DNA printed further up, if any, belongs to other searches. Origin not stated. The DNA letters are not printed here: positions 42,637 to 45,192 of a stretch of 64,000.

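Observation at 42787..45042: Bacterial-type (class II) HMG-CoA reductase in a eukaryote, with a long Ser/Pro-rich tail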

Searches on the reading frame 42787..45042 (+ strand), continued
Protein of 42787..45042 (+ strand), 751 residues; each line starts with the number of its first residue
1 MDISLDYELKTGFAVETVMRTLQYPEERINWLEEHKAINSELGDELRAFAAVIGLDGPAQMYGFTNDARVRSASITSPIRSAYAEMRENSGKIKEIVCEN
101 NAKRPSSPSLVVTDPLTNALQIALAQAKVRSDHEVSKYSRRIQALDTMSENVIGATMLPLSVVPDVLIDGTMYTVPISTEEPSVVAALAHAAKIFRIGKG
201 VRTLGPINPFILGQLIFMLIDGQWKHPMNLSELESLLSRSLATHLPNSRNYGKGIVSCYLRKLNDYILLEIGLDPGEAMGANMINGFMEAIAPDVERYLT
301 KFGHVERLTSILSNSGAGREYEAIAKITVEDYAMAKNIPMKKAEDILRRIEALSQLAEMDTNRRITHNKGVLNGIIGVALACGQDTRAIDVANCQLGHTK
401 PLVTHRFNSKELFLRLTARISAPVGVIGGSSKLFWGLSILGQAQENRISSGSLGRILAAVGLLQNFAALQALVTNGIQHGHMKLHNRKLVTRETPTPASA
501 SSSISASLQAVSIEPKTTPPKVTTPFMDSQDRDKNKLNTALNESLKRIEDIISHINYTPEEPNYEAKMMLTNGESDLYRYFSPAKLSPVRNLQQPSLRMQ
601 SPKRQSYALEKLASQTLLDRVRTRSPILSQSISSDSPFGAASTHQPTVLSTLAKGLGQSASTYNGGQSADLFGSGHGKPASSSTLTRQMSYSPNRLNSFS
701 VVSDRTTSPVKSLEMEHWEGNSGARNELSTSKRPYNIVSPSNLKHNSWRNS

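Call 39: find_encoding_contigs(protein=P0004, flank=5000, max_places=3)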
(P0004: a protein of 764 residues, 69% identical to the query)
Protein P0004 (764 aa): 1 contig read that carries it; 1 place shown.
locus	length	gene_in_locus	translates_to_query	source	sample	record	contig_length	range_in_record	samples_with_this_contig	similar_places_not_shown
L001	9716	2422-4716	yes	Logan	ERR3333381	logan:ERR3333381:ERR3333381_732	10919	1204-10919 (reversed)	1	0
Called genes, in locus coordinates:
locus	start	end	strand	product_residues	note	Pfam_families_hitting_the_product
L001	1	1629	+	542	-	?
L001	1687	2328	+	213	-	-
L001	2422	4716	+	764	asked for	PF00368:HMG-CoA_red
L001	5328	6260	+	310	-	PF00249:Myb_DNA-binding (weak)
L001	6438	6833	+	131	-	PF01193:RNA_pol_L (weak), PF13656:RNA_pol_L_2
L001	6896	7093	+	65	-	-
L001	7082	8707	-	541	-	PF00481:PP2C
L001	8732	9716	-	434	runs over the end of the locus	PF00579:tRNA-synt_1b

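Call 40: search_protein_representatives(alignment_id=A1)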
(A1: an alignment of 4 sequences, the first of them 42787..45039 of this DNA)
Query: 4 sequences, 737 profile positions. Proteins with E-value up to 0.001 (for the whole library): 1922; up to 1e-10: 821; up to 1e-30: 343. The best 150 are listed.
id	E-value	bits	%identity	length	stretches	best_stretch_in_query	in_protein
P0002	0.0e+00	1589.0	-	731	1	1-737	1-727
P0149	2.0e-98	347.2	-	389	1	125-474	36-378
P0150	2.6e-73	264.1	-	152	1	560-713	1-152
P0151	1.0e-65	239.0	-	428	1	126-473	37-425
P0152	2.7e-49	184.8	-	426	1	129-496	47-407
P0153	4.3e-49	184.1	-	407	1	132-474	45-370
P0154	1.6e-48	182.2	-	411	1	127-504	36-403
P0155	5.0e-48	180.5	-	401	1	120-471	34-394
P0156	2.9e-47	178.1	-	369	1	128-470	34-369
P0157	5.0e-47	177.3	-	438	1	120-474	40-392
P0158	1.7e-46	175.5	-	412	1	126-474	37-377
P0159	2.3e-46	175.1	-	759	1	128-475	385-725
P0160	4.2e-46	174.2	-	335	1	125-470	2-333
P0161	7.0e-46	173.5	-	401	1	127-498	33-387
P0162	7.3e-46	173.4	-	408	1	128-474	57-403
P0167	4.0e-45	170.9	-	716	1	124-485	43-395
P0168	7.9e-45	170.0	-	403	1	129-476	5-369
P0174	6.6e-44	166.9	-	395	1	126-475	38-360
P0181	7.1e-43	163.5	-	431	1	125-474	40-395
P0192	2.5e-42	161.7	-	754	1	128-473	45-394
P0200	4.6e-42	160.8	-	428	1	126-472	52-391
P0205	2.0e-41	158.7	-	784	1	128-473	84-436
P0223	1.8e-40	155.6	-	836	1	110-506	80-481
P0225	1.9e-40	155.5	-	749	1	123-499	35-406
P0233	6.4e-40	153.7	-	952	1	127-488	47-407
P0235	9.8e-40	153.1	-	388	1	126-471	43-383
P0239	1.4e-39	152.7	-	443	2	124-373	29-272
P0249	4.5e-39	151.0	-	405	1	127-467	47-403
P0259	1.6e-38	149.2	-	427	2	250-472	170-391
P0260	2.1e-38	148.8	-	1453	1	126-503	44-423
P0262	2.6e-38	148.4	-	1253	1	127-499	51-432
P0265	2.9e-38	148.3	-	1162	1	127-475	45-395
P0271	5.0e-38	147.5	-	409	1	110-471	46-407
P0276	6.9e-38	147.0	-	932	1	127-475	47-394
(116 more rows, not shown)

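Call 41: list_cluster_members(proteins=[P0149, P0151, P0152, P0153, P0154, P0167, P0192, P0225, P0260, P0262])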
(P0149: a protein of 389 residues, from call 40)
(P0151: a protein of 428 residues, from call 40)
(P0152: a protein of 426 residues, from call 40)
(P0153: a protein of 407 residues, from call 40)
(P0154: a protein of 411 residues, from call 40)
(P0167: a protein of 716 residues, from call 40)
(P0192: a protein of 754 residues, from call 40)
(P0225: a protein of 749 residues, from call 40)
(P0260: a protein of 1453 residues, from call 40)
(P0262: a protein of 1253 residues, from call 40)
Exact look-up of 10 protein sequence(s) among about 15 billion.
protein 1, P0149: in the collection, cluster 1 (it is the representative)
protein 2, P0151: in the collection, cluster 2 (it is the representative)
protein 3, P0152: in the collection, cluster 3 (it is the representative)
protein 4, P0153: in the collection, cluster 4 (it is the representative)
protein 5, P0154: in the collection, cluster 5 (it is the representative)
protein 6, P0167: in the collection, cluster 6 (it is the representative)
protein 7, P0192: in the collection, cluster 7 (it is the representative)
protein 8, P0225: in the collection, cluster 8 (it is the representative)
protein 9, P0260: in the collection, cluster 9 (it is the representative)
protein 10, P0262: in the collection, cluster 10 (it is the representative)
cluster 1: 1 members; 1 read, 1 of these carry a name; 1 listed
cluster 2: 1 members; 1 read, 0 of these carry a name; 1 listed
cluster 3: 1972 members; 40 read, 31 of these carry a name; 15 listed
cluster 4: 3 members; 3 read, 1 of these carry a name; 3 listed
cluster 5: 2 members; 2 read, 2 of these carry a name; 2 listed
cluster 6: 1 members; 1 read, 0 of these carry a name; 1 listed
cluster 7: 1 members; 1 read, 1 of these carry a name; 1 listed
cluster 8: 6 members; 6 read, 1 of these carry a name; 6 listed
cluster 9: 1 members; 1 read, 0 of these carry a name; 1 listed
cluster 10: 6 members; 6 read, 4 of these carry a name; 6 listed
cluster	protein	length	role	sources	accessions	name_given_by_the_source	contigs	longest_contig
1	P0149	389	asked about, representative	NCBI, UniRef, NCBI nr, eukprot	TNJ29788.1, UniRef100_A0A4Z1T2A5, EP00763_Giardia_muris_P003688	Hydroxymethylglutaryl-coenzyme A reductase [Giardia muris] | hydroxymethylglutaryl-CoA reductase (NADPH) n=1 Tax=Giardia muris TaxID=5742 ... | TNJ29788.1 Hydroxymethylglutaryl-coenzyme A reductase [Giardia muris]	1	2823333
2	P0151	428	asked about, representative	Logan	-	-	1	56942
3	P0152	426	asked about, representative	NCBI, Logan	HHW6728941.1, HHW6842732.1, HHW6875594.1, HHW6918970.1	TPA: hydroxymethylglutaryl-CoA reductase, degradative [Staphylococcus aureus]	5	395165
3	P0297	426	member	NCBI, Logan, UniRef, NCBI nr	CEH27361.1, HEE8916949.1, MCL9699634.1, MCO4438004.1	hydroxymethylglutaryl-CoA reductase, degradative [Staphylococcus aureus] | hydroxymethylglutaryl-CoA reductase, degradative n=1 Tax=Staphylococcus aureus TaxID=1280 ...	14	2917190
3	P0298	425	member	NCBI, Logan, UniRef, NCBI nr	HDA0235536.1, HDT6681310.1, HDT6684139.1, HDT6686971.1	TPA: hydroxymethylglutaryl-CoA reductase, degradative [Staphylococcus aureus] | hydroxymethylglutaryl-CoA reductase, degradative n=1 Tax=Staphylococcus aureus TaxID=1280 ... | hydroxymethylglutaryl-CoA reductase, degradative [Staphylococcus aureus]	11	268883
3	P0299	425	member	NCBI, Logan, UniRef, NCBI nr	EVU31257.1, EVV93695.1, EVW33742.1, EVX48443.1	hydroxymethylglutaryl-CoA reductase, degradative [Staphylococcus aureus W60774] | hydroxymethylglutaryl-CoA reductase, degradative n=1 Tax=Staphylococcus aureus TaxID=1280 ... | hydroxymethylglutaryl-CoA reductase, degradative [Staphylococcus aureus]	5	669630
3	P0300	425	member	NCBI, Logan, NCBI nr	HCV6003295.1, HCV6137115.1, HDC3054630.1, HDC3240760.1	TPA: hydroxymethylglutaryl-CoA reductase, degradative [Staphylococcus aureus] | hydroxymethylglutaryl-CoA reductase, degradative [Staphylococcus aureus]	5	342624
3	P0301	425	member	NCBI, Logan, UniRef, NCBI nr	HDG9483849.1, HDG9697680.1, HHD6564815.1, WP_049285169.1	hydroxymethylglutaryl-CoA reductase, degradative [Staphylococcus aureus] | hydroxymethylglutaryl-CoA reductase, degradative n=1 Tax=Staphylococcus aureus TaxID=1280 ...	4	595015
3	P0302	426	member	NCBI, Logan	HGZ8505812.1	TPA: hydroxymethylglutaryl-CoA reductase, degradative [Staphylococcus aureus]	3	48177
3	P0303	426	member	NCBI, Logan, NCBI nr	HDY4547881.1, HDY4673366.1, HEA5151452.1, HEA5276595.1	TPA: hydroxymethylglutaryl-CoA reductase, degradative [Staphylococcus aureus] | hydroxymethylglutaryl-CoA reductase, degradative [Staphylococcus aureus]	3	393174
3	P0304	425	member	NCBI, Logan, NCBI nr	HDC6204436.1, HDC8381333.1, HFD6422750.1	TPA: hydroxymethylglutaryl-CoA reductase, degradative [Staphylococcus aureus] | hydroxymethylglutaryl-CoA reductase, degradative [Staphylococcus aureus]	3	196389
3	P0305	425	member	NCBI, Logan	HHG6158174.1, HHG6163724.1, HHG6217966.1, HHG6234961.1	TPA: hydroxymethylglutaryl-CoA reductase, degradative [Staphylococcus aureus]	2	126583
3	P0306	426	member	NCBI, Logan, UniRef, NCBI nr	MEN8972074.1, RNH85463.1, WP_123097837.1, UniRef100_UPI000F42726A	hydroxymethylglutaryl-CoA reductase, degradative [Staphylococcus aureus] | hydroxymethylglutaryl-CoA reductase, degradative n=1 Tax=Staphylococcus aureus TaxID=1280 ...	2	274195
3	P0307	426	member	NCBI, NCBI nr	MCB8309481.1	hydroxymethylglutaryl-CoA reductase, degradative [Staphylococcus aureus]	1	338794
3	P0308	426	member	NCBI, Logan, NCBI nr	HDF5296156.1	TPA: hydroxymethylglutaryl-CoA reductase, degradative [Staphylococcus aureus] | hydroxymethylglutaryl-CoA reductase, degradative [Staphylococcus aureus]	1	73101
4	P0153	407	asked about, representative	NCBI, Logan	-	-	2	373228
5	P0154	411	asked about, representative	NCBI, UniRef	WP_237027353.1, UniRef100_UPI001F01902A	hydroxymethylglutaryl-CoA reductase, degradative [Lactobacillus sp. S2-2] | hydroxymethylglutaryl-CoA reductase, degradative n=1 Tax=Lactobacillus sp. S2-2 ...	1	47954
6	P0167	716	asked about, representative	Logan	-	-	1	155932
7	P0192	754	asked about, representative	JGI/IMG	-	hydroxymethylglutaryl-CoA reductase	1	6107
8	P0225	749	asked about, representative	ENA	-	-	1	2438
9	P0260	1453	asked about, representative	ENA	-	-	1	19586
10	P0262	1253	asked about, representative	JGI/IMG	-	hydroxymethylglutaryl-CoA reductase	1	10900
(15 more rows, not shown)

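Call 42: search_protein_families(library=pfam, proteins=[P0167, P0192, P0205, P0223, P0225, P0233, P0260, P0262, P0265, P0276], max_evalue=0.0001)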
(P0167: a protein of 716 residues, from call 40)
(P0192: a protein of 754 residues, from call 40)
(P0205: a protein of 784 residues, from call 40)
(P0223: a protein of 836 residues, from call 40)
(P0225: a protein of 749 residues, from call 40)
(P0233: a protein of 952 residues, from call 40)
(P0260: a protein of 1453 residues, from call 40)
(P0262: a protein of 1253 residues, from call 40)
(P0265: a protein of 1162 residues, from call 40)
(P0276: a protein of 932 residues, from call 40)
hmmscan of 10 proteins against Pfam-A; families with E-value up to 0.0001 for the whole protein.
P0167 (716 aa): 3 families
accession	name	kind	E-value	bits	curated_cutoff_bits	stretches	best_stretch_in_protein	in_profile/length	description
PF00368.23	HMG-CoA_red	-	1.3e-85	288.1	27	1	31-377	15-367/368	Hydroxymethylglutaryl-coenzyme A reductase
PF00288.32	GHMP_kinases_N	-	1.7e-11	44.6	22.3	1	468-551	2-82/87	GHMP kinases N terminal domain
PF08544.19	GHMP_kinases_C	-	2.7e-10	40.9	21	1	638-703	13-81/85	GHMP kinases C terminal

P0192 (754 aa): 3 families
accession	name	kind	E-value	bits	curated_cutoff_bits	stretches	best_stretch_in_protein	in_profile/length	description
PF00368.23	HMG-CoA_red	-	1e-98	331.2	27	1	11-389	2-368/368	Hydroxymethylglutaryl-coenzyme A reductase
PF00288.32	GHMP_kinases_N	-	5.3e-20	71.9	22.3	1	509-591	6-86/87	GHMP kinases N terminal domain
PF08544.19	GHMP_kinases_C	-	4.3e-16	59.5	21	1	660-734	3-79/85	GHMP kinases C terminal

P0205 (784 aa): 2 families
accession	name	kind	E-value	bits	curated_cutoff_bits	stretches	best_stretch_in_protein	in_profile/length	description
PF00368.23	HMG-CoA_red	-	1.4e-86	291.3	27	1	51-430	2-367/368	Hydroxymethylglutaryl-coenzyme A reductase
PF00288.32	GHMP_kinases_N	-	1.4e-13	51.3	22.3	1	539-614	14-87/87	GHMP kinases N terminal domain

P0223 (836 aa): 1 family
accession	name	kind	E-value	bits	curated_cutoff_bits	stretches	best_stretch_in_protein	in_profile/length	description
PF00368.23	HMG-CoA_red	-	4.2e-97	325.9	27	1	71-443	2-368/368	Hydroxymethylglutaryl-coenzyme A reductase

P0225 (749 aa): 1 family
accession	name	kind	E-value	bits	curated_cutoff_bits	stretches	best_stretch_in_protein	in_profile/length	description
PF00368.23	HMG-CoA_red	-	2.5e-96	323.4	27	1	12-375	3-368/368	Hydroxymethylglutaryl-coenzyme A reductase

P0233 (952 aa): 5 families
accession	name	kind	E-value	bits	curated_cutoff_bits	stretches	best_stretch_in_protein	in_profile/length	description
PF00368.23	HMG-CoA_red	-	1.3e-106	357.2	27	1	15-387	3-368/368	Hydroxymethylglutaryl-coenzyme A reductase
PF00293.34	NUDIX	-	5.6e-19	68.9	21.1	1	799-928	2-134/134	NUDIX domain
PF00288.32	GHMP_kinases_N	-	1.7e-17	63.8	22.3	1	513-597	3-84/87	GHMP kinases N terminal domain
PF08544.19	GHMP_kinases_C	-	4.9e-15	56.1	21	1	666-736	2-76/85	GHMP kinases C terminal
PF22700.2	MVD-like_N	-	4e-05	23.8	27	1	512-576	64-128/157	Diphosphomevalonate decarboxylase-like N-terminal domain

P0260 (1453 aa): 4 families
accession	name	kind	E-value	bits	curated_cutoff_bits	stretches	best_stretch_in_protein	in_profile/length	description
PF00368.23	HMG-CoA_red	-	1.6e-102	343.7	27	1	14-388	3-368/368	Hydroxymethylglutaryl-coenzyme A reductase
PF00348.22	polyprenyl_synt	-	7.8e-58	196.1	27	1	473-721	3-249/251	Polyprenyl synthetase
PF00494.24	SQS_PSY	-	2.7e-55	188.4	26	1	799-1088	2-260/263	Squalene/phytoene synthase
PF05368.20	NmrA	-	3e-05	24.2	27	0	1162-1238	2-81/298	NmrA-like family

P0262 (1253 aa): 10 families
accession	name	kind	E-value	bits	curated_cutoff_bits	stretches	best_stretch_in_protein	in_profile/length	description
PF00368.23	HMG-CoA_red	-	2e-100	336.8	27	1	20-399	3-368/368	Hydroxymethylglutaryl-coenzyme A reductase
PF00494.24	SQS_PSY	-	1.7e-50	172.6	26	1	493-786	2-258/263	Squalene/phytoene synthase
PF01370.27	Epimerase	-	6e-33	114.7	20.9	1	886-1120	1-237/240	NAD dependent epimerase/dehydratase family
PF16363.11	GDP_Man_Dehyd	-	7.4e-22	78.7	27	1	887-1204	1-322/332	GDP-mannose 4,6 dehydratase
PF01073.25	3Beta_HSD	-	1.9e-17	63.7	22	1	887-1049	1-160/280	3-beta hydroxysteroid dehydrogenase/isomerase family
PF13460.12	NAD_binding_10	-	9.2e-14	52.2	27.2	1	890-1013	1-106/184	NAD(P)H-binding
PF02719.21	Polysacc_synt_2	-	5.1e-12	46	20.2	1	886-1003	1-126/293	Polysaccharide biosynthesis protein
PF05368.20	NmrA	-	6.3e-10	39.6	27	1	885-1004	4-106/298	NmrA-like family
PF07993.18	NAD_binding_4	-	5.1e-09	36.1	20.1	1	888-1066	1-209/258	Male sterility protein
PF04321.23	RmlD_sub_bind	-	8.6e-06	25.5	27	1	885-1049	2-139/287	RmlD substrate binding domain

P0265 (1162 aa): 3 families
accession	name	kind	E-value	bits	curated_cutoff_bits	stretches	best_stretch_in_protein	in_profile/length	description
PF00368.23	HMG-CoA_red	-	2.5e-99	333.2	27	1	15-388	4-368/368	Hydroxymethylglutaryl-coenzyme A reductase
PF00348.22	polyprenyl_synt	-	1.1e-56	192.3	27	1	473-719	4-248/251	Polyprenyl synthetase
PF00494.24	SQS_PSY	-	8.7e-53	180.1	26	1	797-1086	2-258/263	Squalene/phytoene synthase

P0276 (932 aa): 5 families
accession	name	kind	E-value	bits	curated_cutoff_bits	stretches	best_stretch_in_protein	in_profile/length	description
PF00368.23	HMG-CoA_red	-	9.6e-102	341.2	27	1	16-387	2-368/368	Hydroxymethylglutaryl-coenzyme A reductase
PF13243.12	SQHop_cyclase_C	-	1.9e-20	73.6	26.1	2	762-912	138-302/319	Squalene-hopene cyclase C-terminal domain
PF13249.12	SQHop_cyclase_N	-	1.9e-11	44.2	26.2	0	634-715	3-85/291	Squalene-hopene cyclase N-terminal domain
PF00432.27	Prenyltrans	-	3.6e-06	27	26.5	0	620-804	6-169/304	Prenyltransferase alpha-alpha toroid domain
PF07678.20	TED_complement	-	6.4e-06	25.9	22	0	646-746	82-191/312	A-macroglobulin TED domain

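Call 43: find_encoding_contigs(protein=P0151, flank=10000, max_places=3)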
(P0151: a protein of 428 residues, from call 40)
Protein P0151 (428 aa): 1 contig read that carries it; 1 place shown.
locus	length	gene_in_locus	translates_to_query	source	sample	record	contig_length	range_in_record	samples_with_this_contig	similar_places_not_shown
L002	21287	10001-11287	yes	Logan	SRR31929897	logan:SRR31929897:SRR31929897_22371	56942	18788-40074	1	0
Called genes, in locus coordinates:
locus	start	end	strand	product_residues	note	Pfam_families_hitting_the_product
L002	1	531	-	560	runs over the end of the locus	-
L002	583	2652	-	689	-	-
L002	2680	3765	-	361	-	-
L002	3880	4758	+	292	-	-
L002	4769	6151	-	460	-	-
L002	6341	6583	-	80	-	-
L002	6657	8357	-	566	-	PF24817:WD40_WDHD1_1st (faint), PF00400:WD40 (faint), PF23381:Beta-prop_IFT122_1st (faint), PF23414:Beta-prop_EML_2 (faint), PF24807:WD40_CDC20-Fz (faint), PF24814:WD40_Prp19 (faint), PF12894:ANAPC4_WD40 (faint), PF25174:Beta-prop_THOC3 (weak)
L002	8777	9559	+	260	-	PF01201:Ribosomal_S8e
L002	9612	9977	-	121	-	PF01920:Prefoldin_2 (weak)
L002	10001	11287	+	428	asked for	PF00368:HMG-CoA_red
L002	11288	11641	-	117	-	-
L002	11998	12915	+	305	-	PF00400:WD40 (faint), PF23414:Beta-prop_EML_2 (faint), PF24807:WD40_CDC20-Fz (weak), PF24814:WD40_Prp19, PF25173:Beta-prop_WDR3_1st (weak), PF25174:Beta-prop_THOC3, PF23381:Beta-prop_IFT122_1st (weak), PF25175:Beta-prop_WDR5, +6 more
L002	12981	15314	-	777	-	PF00076:RRM_1 (weak), PF08662:eIF2A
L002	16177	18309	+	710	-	-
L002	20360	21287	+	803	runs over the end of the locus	-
